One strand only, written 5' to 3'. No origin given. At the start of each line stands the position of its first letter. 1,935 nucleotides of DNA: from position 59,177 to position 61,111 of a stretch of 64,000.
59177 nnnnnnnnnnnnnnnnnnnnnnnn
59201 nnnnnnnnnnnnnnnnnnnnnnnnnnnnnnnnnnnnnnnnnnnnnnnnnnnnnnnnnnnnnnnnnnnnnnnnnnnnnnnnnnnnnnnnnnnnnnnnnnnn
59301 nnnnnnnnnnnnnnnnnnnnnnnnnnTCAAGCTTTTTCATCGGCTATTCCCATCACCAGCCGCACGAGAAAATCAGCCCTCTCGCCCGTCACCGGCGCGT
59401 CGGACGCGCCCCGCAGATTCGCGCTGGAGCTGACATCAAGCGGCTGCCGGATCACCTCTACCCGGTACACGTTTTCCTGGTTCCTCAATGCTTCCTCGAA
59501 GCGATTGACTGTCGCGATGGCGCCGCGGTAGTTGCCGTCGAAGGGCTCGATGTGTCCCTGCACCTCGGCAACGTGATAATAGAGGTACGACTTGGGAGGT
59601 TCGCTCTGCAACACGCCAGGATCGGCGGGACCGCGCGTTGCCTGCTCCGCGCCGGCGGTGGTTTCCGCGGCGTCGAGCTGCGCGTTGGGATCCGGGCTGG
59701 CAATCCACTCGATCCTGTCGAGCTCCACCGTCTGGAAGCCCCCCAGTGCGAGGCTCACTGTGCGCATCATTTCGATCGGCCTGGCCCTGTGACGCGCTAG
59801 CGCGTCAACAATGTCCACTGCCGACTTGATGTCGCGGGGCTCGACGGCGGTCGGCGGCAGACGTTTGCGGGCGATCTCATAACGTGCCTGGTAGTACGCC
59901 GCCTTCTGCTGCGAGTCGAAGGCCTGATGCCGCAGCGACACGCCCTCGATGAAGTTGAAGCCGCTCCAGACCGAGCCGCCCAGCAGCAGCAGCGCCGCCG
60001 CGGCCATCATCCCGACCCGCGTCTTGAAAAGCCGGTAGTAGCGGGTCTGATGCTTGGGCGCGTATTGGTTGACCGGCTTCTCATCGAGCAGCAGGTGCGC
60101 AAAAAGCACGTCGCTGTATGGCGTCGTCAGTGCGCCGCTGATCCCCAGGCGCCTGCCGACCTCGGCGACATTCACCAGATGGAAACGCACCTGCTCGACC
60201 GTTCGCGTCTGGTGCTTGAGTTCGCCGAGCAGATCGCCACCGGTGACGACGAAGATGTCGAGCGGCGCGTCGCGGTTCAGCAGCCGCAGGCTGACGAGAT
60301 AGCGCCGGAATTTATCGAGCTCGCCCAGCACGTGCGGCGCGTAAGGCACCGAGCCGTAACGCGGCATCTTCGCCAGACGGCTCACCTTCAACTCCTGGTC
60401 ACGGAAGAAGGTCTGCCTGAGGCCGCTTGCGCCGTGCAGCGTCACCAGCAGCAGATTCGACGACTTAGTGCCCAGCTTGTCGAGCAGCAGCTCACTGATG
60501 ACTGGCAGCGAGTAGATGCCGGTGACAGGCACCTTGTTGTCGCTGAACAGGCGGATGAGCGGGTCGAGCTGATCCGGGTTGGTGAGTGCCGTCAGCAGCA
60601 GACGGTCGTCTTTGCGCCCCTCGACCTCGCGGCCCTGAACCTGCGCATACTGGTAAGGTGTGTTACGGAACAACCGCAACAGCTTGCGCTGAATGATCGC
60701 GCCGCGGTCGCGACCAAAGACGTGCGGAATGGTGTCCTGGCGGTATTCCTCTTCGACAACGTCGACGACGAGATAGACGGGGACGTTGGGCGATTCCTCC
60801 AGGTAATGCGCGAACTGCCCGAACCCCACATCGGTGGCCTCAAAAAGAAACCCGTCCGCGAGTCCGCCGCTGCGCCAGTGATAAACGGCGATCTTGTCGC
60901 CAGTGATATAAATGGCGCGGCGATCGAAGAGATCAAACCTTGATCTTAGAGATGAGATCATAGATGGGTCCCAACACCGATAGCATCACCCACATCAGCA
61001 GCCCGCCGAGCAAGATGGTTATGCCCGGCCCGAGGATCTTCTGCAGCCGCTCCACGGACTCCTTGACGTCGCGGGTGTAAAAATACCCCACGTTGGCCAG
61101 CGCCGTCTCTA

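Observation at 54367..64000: MSHA-like type IVa pilus / T2SS-like cluster with non-canonical gene order and no secretin in view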

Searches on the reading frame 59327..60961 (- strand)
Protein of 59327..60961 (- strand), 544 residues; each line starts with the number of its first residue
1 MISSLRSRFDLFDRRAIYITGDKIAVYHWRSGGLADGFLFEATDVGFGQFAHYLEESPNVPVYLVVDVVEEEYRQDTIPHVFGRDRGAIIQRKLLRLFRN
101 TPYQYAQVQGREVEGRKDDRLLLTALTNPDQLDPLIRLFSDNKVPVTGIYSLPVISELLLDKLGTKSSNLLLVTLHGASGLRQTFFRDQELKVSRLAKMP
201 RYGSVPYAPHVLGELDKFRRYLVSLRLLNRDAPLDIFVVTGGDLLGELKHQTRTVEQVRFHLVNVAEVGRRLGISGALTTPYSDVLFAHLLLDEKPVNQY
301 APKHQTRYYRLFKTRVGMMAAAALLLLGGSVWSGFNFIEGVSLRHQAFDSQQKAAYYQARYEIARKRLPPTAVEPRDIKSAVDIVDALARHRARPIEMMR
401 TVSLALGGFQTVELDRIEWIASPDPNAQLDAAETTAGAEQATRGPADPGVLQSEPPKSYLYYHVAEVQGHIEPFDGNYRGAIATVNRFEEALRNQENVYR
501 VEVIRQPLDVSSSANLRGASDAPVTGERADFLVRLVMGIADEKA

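Call 5: search_protein_families(library=pfam, proteins=[window:59327-60961:-], max_evalue=0.1)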
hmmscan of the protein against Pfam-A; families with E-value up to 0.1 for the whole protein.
window:59327-60961:- (544 aa): 0 families

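Call 6: search_protein_families(library=ncbifam, proteins=[window:59327-60961:-], max_evalue=0.1)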
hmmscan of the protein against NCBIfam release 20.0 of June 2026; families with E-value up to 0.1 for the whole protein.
window:59327-60961:- (544 aa): 0 families

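Call 10: find_homologous_proteins(query=window:59327-60961:-)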
Query window:59327-60961:- (544 aa): 296 proteins with E <= 0.001 among 8000 candidates; the best 120 are listed.
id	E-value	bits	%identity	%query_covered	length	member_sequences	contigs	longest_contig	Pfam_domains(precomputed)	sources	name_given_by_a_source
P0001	0.0e+0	1217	100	100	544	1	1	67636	-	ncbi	ncbi:MAG: hypothetical protein ACT4NU_07095 [Chromatiales bacterium]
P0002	5.3e-293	991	81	100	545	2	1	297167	-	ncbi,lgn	-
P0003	1.2e-234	798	64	100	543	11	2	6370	-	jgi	jgi:hypothetical protein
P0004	1.5e-233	795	65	99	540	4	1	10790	-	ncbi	-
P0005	2.0e-231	787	64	99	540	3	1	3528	-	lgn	-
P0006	5.9e-230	783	63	99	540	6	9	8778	-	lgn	-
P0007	4.2e-216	737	59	100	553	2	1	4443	-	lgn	-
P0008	1.4e-206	706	66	89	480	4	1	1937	-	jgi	jgi:hypothetical protein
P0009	9.0e-204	696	55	99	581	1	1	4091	-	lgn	-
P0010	5.1e-202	690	55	99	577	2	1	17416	-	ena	-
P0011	5.1e-187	641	54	99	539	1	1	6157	-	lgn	-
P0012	1.4e-186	640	54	99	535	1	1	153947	-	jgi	jgi:hypothetical protein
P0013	2.3e-184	632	52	99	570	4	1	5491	-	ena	-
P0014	6.0e-184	631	54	99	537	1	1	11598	-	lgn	-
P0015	1.0e-183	630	52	100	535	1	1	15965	-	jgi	jgi:hypothetical protein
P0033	3.3e-164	566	50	99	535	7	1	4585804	-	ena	-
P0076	2.1e-151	523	46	99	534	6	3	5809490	-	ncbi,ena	-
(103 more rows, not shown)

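Call 12: find_encoding_contigs(protein=P0001, flank=10000, max_places=4)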
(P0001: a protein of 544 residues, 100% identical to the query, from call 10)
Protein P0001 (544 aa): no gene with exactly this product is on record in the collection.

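Call 13: find_encoding_contigs(protein=P0002, flank=10000, max_places=4)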
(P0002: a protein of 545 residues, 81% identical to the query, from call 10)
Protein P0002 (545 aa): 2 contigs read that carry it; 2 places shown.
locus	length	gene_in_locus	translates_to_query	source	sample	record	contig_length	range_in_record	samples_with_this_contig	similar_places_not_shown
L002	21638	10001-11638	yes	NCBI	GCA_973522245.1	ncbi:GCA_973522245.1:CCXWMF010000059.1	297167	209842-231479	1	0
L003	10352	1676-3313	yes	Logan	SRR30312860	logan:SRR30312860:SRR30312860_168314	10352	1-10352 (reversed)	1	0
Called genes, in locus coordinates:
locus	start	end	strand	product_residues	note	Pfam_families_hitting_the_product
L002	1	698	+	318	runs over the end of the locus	-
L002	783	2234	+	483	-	PF00072:Response_reg, PF00158:Sigma54_activat, PF14532:Sigma54_activ_2, PF07728:AAA_5 (weak), PF25601:AAA_lid_14, PF13556:HTH_30 (faint), PF02954:HTH_8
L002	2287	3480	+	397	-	PF13191:AAA_16 (weak), PF13401:AAA_22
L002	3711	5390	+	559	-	PF07660:STN (faint), PF07655:Secretin_N_2 (weak), PF00263:Secretin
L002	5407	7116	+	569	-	PF00515:TPR_1 (faint), PF07719:TPR_2 (faint), PF13176:TPR_7 (faint), PF13181:TPR_8 (faint), PF13424:TPR_12 (faint), PF13432:TPR_16 (weak), PF14559:TPR_19, PF13432:TPR_16 (weak), +2 more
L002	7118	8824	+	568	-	PF05157:MshEN, PF00437:T2SSE, PF13191:AAA_16 (faint)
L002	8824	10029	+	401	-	PF28597:T2SSF_N (weak), PF00482:T2SSF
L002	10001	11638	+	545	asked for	-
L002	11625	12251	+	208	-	-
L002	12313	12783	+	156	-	-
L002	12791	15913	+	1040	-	-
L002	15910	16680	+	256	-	PF07963:N_methyl (weak)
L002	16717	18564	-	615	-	PF02518:HATPase_c (weak)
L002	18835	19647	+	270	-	PF12698:ABC2_membrane_3 (weak)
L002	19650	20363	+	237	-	-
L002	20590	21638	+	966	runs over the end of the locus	PF03710:GlnE, PF08335:GlnD_UR_UTase, PF03710:GlnE, PF08335:GlnD_UR_UTase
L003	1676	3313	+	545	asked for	-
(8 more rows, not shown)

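Call 17: search_protein_families(library=ncbifam, proteins=[L002:783-2234:+, L002:2287-3480:+, L002:3711-5390:+, L002:5407-7116:+, L002:16717-18564:-], max_evalue=0.001)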
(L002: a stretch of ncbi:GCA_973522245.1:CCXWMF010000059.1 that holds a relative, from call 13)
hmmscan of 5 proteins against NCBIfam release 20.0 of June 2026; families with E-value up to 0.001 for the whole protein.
L002:783-2234:+ (483 aa): 51 families (the best 25 are shown)
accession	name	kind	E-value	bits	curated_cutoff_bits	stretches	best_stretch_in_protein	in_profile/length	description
TIGR01818.1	ntrC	equivalog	1.7e-104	350.2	558.6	1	23-476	2-462/463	nitrogen regulation protein NR(I)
TIGR02915.1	PEP_resp_reg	equivalog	6.3e-102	341.7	502.6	1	22-479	1-444/445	PEP-CTERM-box response regulator transcription factor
NF003451.0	PRK05022.1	equivalog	1.3e-96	324.4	476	1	133-480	164-511/512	nitric oxide reductase transcriptional regulator NorR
TIGR02329.1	propionate_PrpR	equivalog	1.1e-85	288.3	499.2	1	95-475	162-525/526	propionate catabolism operon regulatory protein PrpR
TIGR01817.1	nifA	equivalog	8.7e-84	282.2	528.85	1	139-481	177-531/534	nif-specific transcriptional activator NifA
NF051870.1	NAssimRespRegNtrX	equivalog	2.8e-80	270.4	600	1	22-478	4-451/452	nitrogen assimilation response regulator NtrX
NF008469.0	PRK11361.1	equivalog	6e-80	269.2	714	1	22-480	7-457/461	acetoacetate metabolism transcriptional regulator AtoC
NF008176.1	PRK10923.1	equivalog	7.7e-80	268.7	620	1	64-479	47-468/469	nitrogen regulation protein NR(I)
NF038308.1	RNA_repair_RtcR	equivalog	5.4e-79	266.4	650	1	136-474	156-513/530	RNA repair transcriptional activator RtcR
NF011953.0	PRK15424.1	equivalog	1.4e-78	264.9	703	1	134-476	195-533/538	propionate catabolism operon regulatory protein PrpR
NF041552.1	TF_PrdR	equivalog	1.6e-78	264.5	795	1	143-475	253-574/577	sigma-54 dependent transcriptional regulator PrdR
NF041946.1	LuxO_transreg_Vib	equivalog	5.6e-78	262.8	800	1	63-476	39-459/463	quorum-sensing sigma-54 dependent transcriptional regulator LuxO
NF050807.1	TransRegFlbDCaul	equivalog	3.9e-77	260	750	1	111-477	84-438/454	sigma-54-dependent transcriptional regulator FlbD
NF007689.0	PRK10365.1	equivalog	4.6e-75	253.1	760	1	79-476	59-441/441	sigma-54-dependent response regulator transcription factor ZraR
NF011695.0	PRK15115.1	equivalog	1e-73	248.6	763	1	22-482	9-441/445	two-component system response regulator GlrR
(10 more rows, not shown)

L002:2287-3480:+ (397 aa): 1 family
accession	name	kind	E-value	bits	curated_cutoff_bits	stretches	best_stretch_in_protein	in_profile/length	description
TIGR03015.1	pepcterm_ATPase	hypoth_equivalog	1.8e-59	201.4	324.5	1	1-261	1-261/269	XrtA/PEP-CTERM system-associated ATPase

L002:3711-5390:+ (559 aa): 9 families
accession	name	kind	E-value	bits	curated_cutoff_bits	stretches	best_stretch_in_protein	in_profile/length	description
TIGR02519.1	pilus_MshL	equivalog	4.4e-73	245.8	250.2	1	234-505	4-290/290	pilus (MSHA type) biogenesis protein MshL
TIGR02517.1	type_II_gspD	equivalog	6.4e-47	160.3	351.35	2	310-508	406-593/600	type II secretion system secretin GspD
TIGR02515.1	IV_pilus_PilQ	subfamily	2.2e-31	109.3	284.35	1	315-505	253-427/428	type IV pilus secretin PilQ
TIGR02516.1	type_III_yscC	equivalog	1.8e-30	105.9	238.45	1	224-506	194-462/463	type III secretion system outer membrane ring subunit SctC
NF010083.0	PRK13568.1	equivalog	6.5e-26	91.1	554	1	222-506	145-418/419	DNA uptake porin HofQ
NF007851.2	PRK10560.1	exception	4.1e-18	65.4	598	1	322-506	245-410/412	DNA uptake porin HofQ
TIGR02520.1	pilus_B_mal_scr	equivalog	5.2e-18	64.9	287.65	1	107-502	129-511/513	PilN family type IVB pilus formation outer membrane protein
NF011873.0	PRK15346.1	equivalog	2.5e-17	62.8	524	1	229-492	235-481/499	EscC/YscC/HrcC family type III secretion system outer membrane ring protein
NF042912.1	Amuc_1098_fam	equivalog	9.6e-15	53.7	750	2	433-505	724-796/805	Amuc_1098 family type IV pilus outer membrane protein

L002:5407-7116:+ (569 aa): 16 families
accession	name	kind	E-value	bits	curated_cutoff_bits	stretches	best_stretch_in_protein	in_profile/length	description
TIGR02552.1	LcrH_SycD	equivalog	3.3e-13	49.5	104.8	2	384-446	24-86/136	SycD/LcrH family type III secretion system chaperone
NF033920.0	C39_PA2778_fam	equivalog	1.4e-12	47.6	150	1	451-542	162-253/255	PA2778 family cysteine peptidase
TIGR02917.1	PEP_TPR_lipo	equivalog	1.6e-12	46.2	312.2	2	379-448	160-229/899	XrtA/PEP-CTERM system TPR-repeat protein PrsT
NF040959.1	MamA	equivalog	3.1e-10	39.8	200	2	469-546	95-172/204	magnetosome protein MamA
NF033758.1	gliding_GltE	equivalog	3e-08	33.1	225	1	389-460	97-168/411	adventurous gliding motility TPR repeat lipoprotein GltE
TIGR02795.1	tol_pal_ybgF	equivalog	3.1e-08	34.2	90.1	1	383-467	7-94/119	tol-pal system protein YbgF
NF047371.1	FlcA_CTERM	equivalog_domain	3.3e-08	32.5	300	1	385-440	480-535/646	periplasmic flagellar collar protein FlcA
TIGR02521.1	type_IV_pilW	equivalog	6.5e-08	32.4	154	1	480-544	32-96/234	type IV pilus biogenesis/stability protein PilW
TIGR00540.1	TPR_hemY_coli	hypoth_equivalog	6.5e-08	31.7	142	1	470-539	317-385/385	heme biosynthesis-associated TPR protein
NF053607.1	CHU_0125_OmpA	equivalog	2.6e-07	29.5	620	0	469-562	43-136/639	CHU_0125 family OmpA-like outer membrane integrity protein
NF011886.0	PRK15359.1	equivalog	2e-05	24.4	146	0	434-557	15-135/144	type III secretion system chaperone protein SscB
TIGR03939.1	PGA_TPR_OMP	equivalog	8.5e-05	20.9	366.65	1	386-481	93-190/800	poly-beta-1,6 N-acetyl-D-glucosamine export porin PgaA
NF008520.0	PRK11447.1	equivalog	0.00011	20.1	858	1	382-546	355-528/1157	cellulose synthase complex outer membrane protein BcsC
NF002725.1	PRK02603.1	equivalog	0.00014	21.9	143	0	391-462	85-154/173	photosystem I assembly protein Ycf3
NF047507.1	TPR_BatC_Lepto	exception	0.00027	20.5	175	0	482-511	99-128/214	TPR repeat-containing protein BatC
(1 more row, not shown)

L002:16717-18564:- (615 aa): 6 families
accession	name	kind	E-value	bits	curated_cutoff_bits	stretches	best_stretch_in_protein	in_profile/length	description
TIGR02916.1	PEP_his_kin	equivalog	4.7e-11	42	300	1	364-579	459-668/679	XrtA/PEP-CTERM system histidine kinase PrsK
NF008468.0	PRK11360.1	equivalog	4.6e-07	28.6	646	1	360-545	376-561/616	two-component system sensor histidine kinase AtoS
TIGR02966.1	phoR_proteo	equivalog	1.6e-06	27.3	334.2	1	385-539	119-276/333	phosphate regulon sensor histidine kinase PhoR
NF007688.0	PRK10364.1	equivalog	2e-05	23.5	479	1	365-559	225-419/460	two-component system sensor histidine kinase ZraS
NF008312.0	PRK11100.1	equivalog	0.00013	21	356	1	385-542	261-419/477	two-component system sensor histidine kinase CreC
NF046026.1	HisKinCckACaul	equivalog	0.00055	18.2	1000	1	360-408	282-330/678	cell cycle histidine kinase CckA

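Call 21: search_solved_structures(query=A1, max_evalue=10)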
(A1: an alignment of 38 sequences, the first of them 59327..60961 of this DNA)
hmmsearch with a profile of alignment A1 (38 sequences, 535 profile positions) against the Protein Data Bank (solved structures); distinct sequences matched with E-value up to 10: 1.
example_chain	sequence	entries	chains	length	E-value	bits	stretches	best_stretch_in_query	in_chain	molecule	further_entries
3co8_A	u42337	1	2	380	1.9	10.1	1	254-312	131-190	Alanine racemase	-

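Call 26: find_encoding_contigs(protein=P0076, flank=10000, max_places=3)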
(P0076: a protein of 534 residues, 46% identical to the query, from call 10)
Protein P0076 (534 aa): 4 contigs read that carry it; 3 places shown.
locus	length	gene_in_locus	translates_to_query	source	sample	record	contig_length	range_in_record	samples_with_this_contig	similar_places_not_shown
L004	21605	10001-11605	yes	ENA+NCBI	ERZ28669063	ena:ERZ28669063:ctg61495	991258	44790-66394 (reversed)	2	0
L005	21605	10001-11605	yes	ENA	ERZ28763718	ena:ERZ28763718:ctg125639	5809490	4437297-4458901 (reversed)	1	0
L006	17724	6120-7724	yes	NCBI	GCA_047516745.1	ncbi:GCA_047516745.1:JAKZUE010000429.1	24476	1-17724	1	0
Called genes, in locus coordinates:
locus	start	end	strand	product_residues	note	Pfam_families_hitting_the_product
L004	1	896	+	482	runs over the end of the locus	PF00072:Response_reg, PF00158:Sigma54_activat, PF14532:Sigma54_activ_2, PF07728:AAA_5 (weak), PF25601:AAA_lid_14, PF02954:HTH_8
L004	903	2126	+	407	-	PF13191:AAA_16 (weak), PF13401:AAA_22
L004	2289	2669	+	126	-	-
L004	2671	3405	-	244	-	PF00872:Transposase_mut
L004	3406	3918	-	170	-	PF00872:Transposase_mut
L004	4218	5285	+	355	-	PF00263:Secretin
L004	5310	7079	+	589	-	PF13428:TPR_14 (faint), PF13432:TPR_16 (weak), PF07719:TPR_2 (faint), PF13176:TPR_7 (faint), PF13424:TPR_12 (faint), PF14559:TPR_19 (weak), PF00515:TPR_1 (faint)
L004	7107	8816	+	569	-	PF05157:MshEN, PF00437:T2SSE, PF13191:AAA_16 (faint)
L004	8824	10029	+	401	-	PF28597:T2SSF_N, PF00482:T2SSF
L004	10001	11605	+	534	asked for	-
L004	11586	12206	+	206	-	-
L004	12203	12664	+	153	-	-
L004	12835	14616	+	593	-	-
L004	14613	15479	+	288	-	PF07963:N_methyl (faint)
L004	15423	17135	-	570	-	PF02518:HATPase_c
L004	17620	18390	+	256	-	-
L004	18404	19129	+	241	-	-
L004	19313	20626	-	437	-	PF00211:Guanylate_cyc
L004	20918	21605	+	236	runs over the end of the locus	PF07963:N_methyl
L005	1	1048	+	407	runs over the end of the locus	PF13191:AAA_16 (weak), PF13401:AAA_22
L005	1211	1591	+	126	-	-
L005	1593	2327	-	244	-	PF00872:Transposase_mut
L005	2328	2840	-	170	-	PF00872:Transposase_mut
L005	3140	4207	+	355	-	PF00263:Secretin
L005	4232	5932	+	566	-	PF07719:TPR_2 (faint), PF13176:TPR_7 (faint), PF13424:TPR_12 (faint), PF13428:TPR_14 (faint), PF13432:TPR_16 (weak), PF14559:TPR_19 (weak), PF00515:TPR_1 (faint)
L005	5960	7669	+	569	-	PF05157:MshEN, PF00437:T2SSE, PF13191:AAA_16 (faint)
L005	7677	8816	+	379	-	PF28597:T2SSF_N, PF00482:T2SSF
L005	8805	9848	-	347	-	PF13384:HTH_23, PF13518:HTH_28 (weak), PF13551:HTH_29, PF13565:HTH_32, PF13358:DDE_3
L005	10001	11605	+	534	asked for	-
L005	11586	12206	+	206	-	-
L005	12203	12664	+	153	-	-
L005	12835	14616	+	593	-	-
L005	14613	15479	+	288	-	PF07963:N_methyl (faint)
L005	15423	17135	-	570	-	PF02518:HATPase_c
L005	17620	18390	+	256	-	-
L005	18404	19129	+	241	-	-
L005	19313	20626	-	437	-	PF00211:Guanylate_cyc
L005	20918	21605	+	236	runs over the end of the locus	PF07963:N_methyl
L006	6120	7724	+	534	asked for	-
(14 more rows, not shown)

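Call 27: find_encoding_contigs(protein=P0033, flank=10000, max_places=3)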
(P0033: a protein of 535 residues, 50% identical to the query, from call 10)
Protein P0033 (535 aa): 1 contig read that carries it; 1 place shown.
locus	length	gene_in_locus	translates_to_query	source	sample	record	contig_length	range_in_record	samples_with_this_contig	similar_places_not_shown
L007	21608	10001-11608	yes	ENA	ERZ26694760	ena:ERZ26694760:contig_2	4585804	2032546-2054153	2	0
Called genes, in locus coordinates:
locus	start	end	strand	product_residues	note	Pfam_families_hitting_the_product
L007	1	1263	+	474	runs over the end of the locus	PF00072:Response_reg, PF00158:Sigma54_activat, PF14532:Sigma54_activ_2, PF07728:AAA_5 (weak), PF25601:AAA_lid_14, PF02954:HTH_8, PF13556:HTH_30 (faint)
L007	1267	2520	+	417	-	PF13191:AAA_16 (faint), PF13401:AAA_22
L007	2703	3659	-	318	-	PF05598:DUF772, PF01609:DDE_Tnp_1, PF13612:DDE_Tnp_1_3, PF13359:DDE_Tnp_4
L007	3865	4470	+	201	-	PF07660:STN (weak)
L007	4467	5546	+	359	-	PF00263:Secretin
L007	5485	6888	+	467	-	PF13414:TPR_11 (faint), PF13428:TPR_14 (faint), PF14559:TPR_19 (weak)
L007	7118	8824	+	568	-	PF05157:MshEN, PF00437:T2SSE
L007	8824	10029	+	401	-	PF28597:T2SSF_N, PF00482:T2SSF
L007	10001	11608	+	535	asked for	-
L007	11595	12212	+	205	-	-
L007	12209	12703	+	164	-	-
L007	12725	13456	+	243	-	-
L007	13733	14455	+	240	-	-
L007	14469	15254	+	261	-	PF07963:N_methyl (weak)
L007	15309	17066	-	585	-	-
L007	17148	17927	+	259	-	PF12730:ABC2_membrane_4 (weak), PF12698:ABC2_membrane_3 (weak)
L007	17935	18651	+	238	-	-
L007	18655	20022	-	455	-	PF00211:Guanylate_cyc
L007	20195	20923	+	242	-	PF07963:N_methyl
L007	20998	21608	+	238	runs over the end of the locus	PF00005:ABC_tran, PF13304:AAA_21 (weak)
